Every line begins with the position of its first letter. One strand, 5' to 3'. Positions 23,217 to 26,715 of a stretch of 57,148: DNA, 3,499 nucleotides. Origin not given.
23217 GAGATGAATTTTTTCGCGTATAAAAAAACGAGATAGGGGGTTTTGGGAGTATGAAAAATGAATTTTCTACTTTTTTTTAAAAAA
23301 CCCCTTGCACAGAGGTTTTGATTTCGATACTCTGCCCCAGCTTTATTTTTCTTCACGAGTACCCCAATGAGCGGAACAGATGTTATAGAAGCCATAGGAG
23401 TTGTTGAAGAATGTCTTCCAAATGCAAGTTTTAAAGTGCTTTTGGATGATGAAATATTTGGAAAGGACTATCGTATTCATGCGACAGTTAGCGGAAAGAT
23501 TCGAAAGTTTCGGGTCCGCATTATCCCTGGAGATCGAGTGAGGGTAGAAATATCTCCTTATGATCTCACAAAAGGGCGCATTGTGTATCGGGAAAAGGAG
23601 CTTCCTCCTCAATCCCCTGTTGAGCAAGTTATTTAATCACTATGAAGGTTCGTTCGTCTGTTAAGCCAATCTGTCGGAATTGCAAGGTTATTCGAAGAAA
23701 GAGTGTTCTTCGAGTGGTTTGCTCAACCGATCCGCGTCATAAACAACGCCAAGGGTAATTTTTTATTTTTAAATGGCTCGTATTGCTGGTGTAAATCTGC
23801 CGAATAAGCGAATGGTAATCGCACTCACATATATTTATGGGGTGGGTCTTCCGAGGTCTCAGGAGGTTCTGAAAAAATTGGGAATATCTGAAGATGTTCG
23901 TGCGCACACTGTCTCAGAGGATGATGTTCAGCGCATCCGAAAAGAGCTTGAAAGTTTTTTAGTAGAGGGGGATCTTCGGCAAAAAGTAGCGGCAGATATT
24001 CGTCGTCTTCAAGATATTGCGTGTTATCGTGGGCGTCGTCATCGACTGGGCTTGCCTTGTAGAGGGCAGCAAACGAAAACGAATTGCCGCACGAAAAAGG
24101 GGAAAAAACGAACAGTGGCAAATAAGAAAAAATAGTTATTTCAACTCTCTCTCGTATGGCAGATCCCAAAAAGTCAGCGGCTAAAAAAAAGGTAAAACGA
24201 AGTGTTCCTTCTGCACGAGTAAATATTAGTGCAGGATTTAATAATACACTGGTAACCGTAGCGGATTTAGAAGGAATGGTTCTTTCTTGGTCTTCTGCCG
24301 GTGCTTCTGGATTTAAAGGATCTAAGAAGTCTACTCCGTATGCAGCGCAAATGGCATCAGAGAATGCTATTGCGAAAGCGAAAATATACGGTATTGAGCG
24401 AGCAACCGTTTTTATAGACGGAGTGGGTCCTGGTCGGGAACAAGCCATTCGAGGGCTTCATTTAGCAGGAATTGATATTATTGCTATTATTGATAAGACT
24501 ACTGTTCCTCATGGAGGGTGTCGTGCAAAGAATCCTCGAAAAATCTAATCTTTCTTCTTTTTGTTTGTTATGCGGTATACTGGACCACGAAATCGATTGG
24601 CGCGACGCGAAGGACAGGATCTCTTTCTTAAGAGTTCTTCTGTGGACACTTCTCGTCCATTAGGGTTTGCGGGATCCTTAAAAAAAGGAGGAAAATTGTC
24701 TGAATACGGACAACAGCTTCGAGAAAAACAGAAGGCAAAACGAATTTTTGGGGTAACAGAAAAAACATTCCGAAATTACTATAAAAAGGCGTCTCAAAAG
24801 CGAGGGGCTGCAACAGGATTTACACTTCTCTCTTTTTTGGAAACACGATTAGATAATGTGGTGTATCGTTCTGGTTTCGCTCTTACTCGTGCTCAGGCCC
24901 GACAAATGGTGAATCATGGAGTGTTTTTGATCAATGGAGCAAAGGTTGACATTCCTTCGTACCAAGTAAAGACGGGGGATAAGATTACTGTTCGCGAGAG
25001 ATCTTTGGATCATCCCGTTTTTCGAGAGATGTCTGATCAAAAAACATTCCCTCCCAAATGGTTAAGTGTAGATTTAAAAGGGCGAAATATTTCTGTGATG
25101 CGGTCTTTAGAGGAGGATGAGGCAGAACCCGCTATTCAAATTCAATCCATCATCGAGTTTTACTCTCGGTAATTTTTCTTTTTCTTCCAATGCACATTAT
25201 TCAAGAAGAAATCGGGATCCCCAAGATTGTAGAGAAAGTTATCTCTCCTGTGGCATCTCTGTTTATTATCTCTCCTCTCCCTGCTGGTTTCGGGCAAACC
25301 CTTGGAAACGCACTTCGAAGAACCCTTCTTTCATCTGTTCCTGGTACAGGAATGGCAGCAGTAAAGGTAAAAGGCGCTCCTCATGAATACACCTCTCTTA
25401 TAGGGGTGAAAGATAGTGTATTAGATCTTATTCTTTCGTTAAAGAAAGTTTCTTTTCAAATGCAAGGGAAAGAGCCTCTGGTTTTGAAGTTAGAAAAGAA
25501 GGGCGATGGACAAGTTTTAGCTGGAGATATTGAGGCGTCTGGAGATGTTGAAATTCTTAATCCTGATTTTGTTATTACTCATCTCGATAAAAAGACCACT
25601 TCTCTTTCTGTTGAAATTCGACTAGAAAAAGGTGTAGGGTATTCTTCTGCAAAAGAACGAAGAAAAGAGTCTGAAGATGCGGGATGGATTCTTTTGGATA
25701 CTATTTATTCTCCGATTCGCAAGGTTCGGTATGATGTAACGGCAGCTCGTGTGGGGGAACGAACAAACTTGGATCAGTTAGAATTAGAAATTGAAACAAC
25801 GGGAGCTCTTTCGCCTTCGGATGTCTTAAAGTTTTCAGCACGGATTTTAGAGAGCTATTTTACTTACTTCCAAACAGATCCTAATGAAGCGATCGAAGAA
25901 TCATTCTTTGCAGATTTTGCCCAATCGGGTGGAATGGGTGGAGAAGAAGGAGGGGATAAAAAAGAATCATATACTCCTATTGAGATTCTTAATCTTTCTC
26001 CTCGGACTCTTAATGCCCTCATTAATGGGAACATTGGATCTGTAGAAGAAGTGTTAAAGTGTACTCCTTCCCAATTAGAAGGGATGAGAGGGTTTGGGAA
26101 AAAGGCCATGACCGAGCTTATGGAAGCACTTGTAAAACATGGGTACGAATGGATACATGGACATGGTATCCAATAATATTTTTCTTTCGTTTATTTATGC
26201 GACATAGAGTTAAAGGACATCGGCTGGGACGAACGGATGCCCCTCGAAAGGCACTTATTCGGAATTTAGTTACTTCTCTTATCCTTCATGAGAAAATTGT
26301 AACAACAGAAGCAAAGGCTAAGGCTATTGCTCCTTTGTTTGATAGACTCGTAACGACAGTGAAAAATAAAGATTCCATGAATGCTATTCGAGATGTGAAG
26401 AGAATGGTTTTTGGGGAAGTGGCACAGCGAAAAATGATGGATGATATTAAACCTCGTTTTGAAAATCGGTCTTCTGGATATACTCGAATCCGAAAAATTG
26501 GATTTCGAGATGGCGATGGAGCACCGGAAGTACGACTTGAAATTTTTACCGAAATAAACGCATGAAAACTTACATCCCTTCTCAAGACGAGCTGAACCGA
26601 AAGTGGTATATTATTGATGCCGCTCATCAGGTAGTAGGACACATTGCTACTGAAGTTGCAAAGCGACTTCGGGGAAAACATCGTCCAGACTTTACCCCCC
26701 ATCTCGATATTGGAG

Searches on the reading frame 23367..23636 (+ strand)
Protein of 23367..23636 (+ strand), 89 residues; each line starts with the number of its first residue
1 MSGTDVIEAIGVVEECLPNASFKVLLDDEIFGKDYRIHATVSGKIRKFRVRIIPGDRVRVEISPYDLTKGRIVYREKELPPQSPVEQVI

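Call 86: find_encoding_contigs(protein=window:23367-23636:+, flank=8000, max_places=8)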
Protein window:23367-23636:+ (89 aa): 6 contigs read that carry it; 2 places shown.
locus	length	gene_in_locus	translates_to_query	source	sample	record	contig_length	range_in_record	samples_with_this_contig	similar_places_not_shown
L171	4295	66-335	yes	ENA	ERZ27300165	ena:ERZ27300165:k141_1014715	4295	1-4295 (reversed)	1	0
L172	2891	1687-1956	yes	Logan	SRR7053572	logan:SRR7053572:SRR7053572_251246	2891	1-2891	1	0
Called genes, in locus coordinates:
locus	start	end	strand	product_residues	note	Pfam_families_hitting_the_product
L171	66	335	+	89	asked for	PF01176:eIF-1a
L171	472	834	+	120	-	PF00416:Ribosomal_S13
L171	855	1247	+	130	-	PF00411:Ribosomal_S11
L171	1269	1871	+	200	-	PF00163:Ribosomal_S4, PF01479:S4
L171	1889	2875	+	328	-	PF01193:RNA_pol_L, PF01000:RNA_pol_A_bac, PF03118:RNA_pol_A_CTD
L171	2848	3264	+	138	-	PF01196:Ribosomal_L17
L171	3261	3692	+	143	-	PF00572:Ribosomal_L13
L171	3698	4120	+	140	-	PF00380:Ribosomal_S9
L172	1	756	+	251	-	?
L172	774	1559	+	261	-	PF07685:GATase_3 (faint), PF00117:GATase, PF07722:Peptidase_C26 (weak)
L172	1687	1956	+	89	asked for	PF01176:eIF-1a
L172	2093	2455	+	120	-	PF00416:Ribosomal_S13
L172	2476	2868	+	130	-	PF00411:Ribosomal_S11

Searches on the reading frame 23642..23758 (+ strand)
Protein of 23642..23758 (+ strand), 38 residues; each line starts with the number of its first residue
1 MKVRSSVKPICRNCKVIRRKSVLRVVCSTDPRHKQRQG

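Call 28: find_encoding_contigs(protein=window:23642-23758:+, flank=8000, max_places=10)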
Protein window:23642-23758:+ (38 aa): no gene with exactly this product is on record in the collection.

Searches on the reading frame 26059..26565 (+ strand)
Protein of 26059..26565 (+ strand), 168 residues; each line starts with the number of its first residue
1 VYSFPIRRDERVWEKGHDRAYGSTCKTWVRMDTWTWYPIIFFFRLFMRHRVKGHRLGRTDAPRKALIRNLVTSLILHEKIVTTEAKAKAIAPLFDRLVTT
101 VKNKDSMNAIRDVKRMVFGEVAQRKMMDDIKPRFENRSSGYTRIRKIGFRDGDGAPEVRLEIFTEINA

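Call 62: search_protein_families(library=pfam, proteins=[window:26059-26565:+], max_evalue=0.0001)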
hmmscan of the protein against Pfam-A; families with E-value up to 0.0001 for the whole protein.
window:26059-26565:+ (168 aa): 1 family
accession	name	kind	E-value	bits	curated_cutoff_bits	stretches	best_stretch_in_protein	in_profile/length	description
PF01196.24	Ribosomal_L17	-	8.6e-26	91.1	27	1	66-162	1-96/97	Ribosomal protein L17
